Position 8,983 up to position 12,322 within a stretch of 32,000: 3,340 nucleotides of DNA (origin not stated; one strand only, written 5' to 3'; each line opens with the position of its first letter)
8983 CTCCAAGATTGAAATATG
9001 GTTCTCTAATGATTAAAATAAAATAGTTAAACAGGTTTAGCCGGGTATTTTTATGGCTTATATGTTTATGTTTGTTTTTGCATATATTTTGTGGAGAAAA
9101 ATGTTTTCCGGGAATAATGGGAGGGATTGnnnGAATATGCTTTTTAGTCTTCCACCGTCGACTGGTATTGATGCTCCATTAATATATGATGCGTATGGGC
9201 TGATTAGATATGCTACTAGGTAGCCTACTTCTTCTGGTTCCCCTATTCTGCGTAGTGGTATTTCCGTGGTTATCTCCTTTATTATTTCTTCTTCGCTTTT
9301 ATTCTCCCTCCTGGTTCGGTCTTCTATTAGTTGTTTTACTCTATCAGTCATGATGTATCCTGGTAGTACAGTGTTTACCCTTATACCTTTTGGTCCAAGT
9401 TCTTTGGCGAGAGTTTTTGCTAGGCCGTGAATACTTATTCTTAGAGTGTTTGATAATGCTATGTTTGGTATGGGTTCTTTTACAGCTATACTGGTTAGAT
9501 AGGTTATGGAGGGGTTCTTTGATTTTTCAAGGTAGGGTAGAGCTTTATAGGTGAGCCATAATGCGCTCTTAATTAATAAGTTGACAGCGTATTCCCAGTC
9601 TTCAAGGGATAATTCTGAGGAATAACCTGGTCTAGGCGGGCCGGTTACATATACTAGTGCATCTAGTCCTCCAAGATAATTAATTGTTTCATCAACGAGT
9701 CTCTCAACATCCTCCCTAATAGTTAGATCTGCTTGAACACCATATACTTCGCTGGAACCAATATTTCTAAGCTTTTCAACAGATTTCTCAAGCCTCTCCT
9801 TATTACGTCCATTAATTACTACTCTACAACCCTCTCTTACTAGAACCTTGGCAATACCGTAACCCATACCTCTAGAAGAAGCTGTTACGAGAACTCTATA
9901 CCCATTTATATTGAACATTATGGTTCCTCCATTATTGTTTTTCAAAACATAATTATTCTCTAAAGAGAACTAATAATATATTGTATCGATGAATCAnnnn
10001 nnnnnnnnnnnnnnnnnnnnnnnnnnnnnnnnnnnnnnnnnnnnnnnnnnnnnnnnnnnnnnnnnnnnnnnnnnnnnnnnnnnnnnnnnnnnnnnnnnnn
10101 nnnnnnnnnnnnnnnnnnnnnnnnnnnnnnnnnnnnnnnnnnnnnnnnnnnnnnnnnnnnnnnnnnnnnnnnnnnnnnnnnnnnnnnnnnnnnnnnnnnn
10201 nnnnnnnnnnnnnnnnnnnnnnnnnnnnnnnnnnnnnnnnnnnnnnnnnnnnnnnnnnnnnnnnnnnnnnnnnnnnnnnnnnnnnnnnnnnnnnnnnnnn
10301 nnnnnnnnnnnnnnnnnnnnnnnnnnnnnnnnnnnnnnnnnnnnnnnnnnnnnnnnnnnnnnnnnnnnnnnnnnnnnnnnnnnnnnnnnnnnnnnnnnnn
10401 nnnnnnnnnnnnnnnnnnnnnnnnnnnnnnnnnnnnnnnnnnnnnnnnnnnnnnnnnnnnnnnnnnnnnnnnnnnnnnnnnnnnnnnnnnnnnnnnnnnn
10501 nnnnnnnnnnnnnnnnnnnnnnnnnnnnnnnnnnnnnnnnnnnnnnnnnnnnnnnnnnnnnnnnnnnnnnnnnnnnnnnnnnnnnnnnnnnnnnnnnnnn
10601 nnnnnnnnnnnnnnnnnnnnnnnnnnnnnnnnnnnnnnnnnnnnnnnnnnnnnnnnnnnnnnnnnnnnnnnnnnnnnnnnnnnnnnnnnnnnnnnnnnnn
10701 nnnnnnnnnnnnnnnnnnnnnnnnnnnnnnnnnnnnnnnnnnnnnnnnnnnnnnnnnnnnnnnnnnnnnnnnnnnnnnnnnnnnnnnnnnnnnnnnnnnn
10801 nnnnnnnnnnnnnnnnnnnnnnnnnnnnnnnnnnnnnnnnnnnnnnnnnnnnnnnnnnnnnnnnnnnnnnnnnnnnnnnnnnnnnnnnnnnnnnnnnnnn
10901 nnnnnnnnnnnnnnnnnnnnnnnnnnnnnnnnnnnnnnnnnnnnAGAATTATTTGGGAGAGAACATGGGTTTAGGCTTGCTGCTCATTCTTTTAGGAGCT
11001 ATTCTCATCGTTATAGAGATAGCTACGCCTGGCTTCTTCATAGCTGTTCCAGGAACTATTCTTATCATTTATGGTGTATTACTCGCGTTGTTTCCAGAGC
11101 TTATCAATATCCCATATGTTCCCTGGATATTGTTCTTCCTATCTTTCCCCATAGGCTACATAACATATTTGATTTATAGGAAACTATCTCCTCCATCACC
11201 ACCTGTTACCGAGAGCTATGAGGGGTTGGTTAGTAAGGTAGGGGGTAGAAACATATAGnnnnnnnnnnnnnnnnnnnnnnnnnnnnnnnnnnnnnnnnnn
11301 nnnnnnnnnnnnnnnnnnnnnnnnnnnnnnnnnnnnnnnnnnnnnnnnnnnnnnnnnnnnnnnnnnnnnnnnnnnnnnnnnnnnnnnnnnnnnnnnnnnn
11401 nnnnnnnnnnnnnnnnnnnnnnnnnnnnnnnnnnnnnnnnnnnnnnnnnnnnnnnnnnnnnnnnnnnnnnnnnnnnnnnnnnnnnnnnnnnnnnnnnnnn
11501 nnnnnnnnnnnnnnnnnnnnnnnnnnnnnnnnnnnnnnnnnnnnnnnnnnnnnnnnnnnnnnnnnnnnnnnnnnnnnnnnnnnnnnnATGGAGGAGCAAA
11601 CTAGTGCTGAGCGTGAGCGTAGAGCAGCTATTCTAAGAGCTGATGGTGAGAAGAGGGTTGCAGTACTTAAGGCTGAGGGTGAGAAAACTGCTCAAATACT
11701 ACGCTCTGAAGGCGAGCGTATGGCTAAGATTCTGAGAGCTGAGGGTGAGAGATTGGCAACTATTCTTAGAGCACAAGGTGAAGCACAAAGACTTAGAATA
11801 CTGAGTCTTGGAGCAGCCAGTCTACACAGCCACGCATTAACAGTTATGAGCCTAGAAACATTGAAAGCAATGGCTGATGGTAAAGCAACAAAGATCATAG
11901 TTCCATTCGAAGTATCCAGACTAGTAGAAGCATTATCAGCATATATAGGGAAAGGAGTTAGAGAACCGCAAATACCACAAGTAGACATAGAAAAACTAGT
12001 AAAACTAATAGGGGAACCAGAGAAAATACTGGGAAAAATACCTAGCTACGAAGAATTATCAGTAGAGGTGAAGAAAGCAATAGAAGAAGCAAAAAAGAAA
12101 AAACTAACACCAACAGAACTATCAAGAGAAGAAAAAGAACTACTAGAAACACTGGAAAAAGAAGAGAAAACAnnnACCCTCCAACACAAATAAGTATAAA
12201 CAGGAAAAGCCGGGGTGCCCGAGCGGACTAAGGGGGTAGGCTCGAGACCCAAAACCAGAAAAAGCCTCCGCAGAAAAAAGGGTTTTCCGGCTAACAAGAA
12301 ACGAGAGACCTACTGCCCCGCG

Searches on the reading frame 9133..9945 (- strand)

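Call 13: search_protein_families(library=pfam, proteins=[window:9133-9945:-], max_evalue=0.01)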
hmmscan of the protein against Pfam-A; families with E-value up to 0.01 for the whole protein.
window:9133-9945:- (271 aa): 6 families
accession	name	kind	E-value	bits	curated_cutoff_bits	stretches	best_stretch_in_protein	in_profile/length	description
PF13561.12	adh_short_C2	-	3.6e-48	164.6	27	1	22-265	3-234/236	Enoyl-(Acyl carrier protein) reductase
PF00106.31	adh_short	-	5.3e-39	134.2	26.6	1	18-209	3-193/195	short chain dehydrogenase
PF23441.1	SDR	-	4.9e-12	46.2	27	1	17-228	9-224/258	SDR-like rossmann domain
PF08659.16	KR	-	7.5e-05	23.1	22.6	1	18-129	3-117/180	KR domain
PF02737.24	3HCDH_N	-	0.001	19.4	22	1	27-65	10-48/180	3-hydroxyacyl-CoA dehydrogenase, NAD binding domain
PF08643.16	DUF1776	-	0.0061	16.4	25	1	111-218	110-218/294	Fungal family of unknown function (DUF1776)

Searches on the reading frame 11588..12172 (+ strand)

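Call 13: search_protein_families(library=pfam, proteins=[window:11588-12172:+], max_evalue=0.01)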
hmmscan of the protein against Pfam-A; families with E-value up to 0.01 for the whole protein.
window:11588-12172:+ (195 aa): 2 families
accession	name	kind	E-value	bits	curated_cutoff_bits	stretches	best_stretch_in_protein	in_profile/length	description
PF16844.10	DIMCO_N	-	0.0033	18.1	36.7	0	81-131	38-91/91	Dinitrogenase iron-molybdenum cofactor, N-terminal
PF00828.25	Ribosomal_L27A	-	0.0097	16.7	21.5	0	113-171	4-63/72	Ribosomal proteins 50S-L15, 50S-L18e, 60S-L27A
